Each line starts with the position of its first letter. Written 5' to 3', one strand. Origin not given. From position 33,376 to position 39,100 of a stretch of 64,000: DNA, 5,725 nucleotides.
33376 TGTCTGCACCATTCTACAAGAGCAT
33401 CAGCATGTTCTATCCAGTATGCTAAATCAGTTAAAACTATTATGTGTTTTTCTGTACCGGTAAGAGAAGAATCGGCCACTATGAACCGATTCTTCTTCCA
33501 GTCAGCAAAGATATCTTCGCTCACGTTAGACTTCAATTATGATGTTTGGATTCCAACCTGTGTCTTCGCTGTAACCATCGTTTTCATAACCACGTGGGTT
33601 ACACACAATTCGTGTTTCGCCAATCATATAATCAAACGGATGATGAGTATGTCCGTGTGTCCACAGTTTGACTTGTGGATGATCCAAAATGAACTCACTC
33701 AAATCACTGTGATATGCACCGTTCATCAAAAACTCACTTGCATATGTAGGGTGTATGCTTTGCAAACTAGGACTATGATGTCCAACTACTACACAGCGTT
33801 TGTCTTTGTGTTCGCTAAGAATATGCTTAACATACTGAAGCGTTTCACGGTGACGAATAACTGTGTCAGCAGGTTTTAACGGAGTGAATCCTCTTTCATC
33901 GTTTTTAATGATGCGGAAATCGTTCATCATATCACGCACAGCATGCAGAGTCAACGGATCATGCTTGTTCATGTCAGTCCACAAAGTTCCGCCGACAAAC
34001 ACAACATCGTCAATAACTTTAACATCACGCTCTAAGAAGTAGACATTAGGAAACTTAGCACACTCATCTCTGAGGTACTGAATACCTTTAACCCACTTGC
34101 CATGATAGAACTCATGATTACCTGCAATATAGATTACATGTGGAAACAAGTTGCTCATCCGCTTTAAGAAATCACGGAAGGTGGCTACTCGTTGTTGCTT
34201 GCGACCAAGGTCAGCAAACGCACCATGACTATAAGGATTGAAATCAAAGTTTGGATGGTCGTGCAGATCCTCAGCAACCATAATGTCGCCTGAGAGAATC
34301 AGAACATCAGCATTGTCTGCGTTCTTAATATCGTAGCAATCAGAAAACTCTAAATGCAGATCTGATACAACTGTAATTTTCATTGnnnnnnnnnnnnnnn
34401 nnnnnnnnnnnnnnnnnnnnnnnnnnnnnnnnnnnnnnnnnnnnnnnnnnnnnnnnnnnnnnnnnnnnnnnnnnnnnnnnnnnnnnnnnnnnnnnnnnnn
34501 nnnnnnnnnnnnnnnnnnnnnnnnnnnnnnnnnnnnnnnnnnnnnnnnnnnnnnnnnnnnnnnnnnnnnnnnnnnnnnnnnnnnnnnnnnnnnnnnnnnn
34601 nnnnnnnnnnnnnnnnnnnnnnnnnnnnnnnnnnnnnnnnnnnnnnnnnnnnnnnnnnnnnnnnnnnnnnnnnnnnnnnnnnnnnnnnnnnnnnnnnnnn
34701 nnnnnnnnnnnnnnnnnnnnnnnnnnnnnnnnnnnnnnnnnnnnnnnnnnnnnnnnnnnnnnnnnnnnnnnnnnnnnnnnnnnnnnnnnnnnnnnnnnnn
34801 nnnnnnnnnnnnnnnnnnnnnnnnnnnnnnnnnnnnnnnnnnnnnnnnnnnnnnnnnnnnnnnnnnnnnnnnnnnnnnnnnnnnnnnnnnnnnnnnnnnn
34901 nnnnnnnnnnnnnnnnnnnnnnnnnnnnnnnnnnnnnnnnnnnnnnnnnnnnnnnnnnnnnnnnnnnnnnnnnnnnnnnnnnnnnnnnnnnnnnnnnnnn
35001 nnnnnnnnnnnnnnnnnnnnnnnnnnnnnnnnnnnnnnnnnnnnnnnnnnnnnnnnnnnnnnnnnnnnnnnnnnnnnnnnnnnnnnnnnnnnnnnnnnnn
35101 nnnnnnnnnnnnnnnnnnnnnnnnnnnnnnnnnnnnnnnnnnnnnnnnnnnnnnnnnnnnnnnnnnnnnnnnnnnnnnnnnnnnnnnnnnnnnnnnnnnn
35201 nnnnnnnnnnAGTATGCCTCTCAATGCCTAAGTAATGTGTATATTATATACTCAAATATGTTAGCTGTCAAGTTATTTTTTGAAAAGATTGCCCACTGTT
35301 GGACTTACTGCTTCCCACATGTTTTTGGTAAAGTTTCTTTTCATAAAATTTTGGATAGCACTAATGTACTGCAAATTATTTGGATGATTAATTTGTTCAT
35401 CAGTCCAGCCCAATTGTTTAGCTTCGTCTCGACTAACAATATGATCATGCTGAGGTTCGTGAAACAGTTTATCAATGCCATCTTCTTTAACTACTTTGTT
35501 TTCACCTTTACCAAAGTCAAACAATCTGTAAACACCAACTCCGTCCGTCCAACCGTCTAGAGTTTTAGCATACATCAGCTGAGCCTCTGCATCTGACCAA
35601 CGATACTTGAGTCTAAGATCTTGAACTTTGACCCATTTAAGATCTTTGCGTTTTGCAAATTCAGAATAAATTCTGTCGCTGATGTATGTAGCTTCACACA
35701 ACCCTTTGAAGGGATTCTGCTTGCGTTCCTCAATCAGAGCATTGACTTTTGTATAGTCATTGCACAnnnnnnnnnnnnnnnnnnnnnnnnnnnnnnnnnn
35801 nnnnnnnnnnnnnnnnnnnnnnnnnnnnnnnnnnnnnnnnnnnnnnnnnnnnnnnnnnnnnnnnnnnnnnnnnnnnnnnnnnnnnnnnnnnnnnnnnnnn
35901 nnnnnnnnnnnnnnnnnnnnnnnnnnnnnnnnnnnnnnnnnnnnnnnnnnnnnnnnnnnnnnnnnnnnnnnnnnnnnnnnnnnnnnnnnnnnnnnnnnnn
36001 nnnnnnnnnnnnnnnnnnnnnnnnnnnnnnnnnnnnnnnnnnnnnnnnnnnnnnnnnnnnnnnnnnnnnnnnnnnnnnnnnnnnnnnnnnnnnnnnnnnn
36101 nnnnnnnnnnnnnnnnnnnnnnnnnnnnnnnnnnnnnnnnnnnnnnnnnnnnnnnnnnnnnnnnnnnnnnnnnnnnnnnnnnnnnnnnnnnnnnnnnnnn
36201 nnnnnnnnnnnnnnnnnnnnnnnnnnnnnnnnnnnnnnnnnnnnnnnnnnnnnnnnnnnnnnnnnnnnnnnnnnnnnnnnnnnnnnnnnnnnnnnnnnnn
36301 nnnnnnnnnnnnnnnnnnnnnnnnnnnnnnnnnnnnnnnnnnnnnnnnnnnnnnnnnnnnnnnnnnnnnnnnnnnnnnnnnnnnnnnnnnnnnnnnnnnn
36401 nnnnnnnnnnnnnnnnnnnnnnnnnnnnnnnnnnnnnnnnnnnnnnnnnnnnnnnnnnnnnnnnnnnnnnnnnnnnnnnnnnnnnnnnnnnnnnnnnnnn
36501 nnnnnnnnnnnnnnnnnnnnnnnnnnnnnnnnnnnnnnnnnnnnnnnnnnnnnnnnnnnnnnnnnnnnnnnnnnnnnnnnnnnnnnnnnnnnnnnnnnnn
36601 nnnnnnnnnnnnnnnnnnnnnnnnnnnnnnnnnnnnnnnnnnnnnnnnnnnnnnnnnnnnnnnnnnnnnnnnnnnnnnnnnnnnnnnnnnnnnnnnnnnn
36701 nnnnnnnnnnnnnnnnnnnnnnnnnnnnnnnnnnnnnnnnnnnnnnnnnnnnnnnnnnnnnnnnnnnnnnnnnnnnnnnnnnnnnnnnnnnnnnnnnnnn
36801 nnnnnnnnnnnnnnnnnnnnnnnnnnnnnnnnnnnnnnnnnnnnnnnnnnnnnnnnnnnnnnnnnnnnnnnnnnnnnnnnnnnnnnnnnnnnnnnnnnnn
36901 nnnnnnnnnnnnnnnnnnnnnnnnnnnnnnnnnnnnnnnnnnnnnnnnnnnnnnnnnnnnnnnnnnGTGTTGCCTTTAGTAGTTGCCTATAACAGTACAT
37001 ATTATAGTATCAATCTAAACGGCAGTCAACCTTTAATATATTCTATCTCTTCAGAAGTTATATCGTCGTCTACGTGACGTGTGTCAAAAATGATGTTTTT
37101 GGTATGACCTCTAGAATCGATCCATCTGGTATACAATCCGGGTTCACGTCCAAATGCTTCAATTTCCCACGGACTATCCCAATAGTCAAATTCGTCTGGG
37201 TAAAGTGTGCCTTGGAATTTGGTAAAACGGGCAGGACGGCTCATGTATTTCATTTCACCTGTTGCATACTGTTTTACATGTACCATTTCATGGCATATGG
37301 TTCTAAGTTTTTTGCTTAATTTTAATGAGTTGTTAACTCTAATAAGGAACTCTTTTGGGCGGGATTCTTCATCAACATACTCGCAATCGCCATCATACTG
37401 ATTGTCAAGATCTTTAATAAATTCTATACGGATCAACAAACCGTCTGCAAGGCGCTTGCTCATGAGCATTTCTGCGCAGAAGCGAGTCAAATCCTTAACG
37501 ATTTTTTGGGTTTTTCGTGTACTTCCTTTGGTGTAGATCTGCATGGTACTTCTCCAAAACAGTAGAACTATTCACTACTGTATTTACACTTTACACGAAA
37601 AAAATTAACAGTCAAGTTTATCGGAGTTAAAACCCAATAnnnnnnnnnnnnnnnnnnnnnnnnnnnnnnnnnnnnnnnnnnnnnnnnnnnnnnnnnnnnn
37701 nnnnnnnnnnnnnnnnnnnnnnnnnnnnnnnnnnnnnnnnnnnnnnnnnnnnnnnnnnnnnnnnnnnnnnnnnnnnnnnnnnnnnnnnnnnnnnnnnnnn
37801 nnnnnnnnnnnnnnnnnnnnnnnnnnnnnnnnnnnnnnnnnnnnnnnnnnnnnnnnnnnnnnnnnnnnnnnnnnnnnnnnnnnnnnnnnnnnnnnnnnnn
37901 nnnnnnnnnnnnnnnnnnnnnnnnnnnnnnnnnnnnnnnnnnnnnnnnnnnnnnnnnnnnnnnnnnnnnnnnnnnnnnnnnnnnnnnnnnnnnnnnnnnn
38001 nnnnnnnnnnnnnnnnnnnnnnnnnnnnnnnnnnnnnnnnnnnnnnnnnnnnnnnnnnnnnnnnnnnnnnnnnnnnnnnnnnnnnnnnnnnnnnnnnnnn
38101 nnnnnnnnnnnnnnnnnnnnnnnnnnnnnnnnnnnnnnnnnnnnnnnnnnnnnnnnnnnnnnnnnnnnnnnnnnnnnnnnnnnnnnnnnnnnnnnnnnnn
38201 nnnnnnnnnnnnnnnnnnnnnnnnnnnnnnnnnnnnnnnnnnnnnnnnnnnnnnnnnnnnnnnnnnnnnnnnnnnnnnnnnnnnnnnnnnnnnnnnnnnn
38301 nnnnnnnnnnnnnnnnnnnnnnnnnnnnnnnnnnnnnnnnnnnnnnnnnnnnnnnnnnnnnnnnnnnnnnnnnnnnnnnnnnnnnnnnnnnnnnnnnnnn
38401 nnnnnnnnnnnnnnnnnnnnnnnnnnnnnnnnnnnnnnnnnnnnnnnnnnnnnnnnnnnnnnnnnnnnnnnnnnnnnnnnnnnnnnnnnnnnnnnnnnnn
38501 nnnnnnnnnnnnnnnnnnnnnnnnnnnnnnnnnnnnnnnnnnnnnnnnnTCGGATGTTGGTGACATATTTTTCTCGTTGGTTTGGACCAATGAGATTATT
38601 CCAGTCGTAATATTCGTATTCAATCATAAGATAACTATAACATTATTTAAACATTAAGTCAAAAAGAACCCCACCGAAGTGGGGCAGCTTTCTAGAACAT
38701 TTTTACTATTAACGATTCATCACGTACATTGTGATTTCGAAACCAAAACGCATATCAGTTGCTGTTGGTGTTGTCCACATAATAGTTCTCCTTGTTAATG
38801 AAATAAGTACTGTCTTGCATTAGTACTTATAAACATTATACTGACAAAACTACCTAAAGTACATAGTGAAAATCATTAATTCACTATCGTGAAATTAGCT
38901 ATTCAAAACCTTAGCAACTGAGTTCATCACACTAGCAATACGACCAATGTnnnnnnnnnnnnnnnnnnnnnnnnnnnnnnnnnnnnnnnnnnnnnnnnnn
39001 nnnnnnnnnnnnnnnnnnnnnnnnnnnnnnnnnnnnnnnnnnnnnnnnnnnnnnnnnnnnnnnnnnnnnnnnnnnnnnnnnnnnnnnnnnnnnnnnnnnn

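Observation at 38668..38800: Stand-alone pqqA-like precursor peptide gene with its own RBS and terminator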

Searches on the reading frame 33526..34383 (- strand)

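Call 40: search_protein_families(library=phrogs, proteins=[window:33526-34383:-], max_evalue=0.001)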
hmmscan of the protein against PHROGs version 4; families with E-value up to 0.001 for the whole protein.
window:33526-34383:- (285 aa): 1 family
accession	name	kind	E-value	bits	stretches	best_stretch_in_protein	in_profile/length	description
phrog_1649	-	other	2.4e-55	188.4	1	1-273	36-278/308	metallo-phosphoesterase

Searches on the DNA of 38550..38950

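Call 43: search_rna_families(source=window, start=38550, end=38950, threshold=evalue, max_evalue=1)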
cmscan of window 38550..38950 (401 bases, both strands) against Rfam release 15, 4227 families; matches with E-value up to 1: 1.
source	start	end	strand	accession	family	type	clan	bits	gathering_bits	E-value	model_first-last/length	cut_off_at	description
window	38664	38766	-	RF01386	isrB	Gene; sRNA;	-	17.3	35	0.88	1-87/87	no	isrB Hfq binding RNA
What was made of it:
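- Rfam finds no RNA family here; the best hit is isrB at 17 bits, E 0.88 (call 43).
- Tried and rejected: An RNA-family explanation was rejected: Rfam finds only isrB at 17 bits, E 0.88 (call 43).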
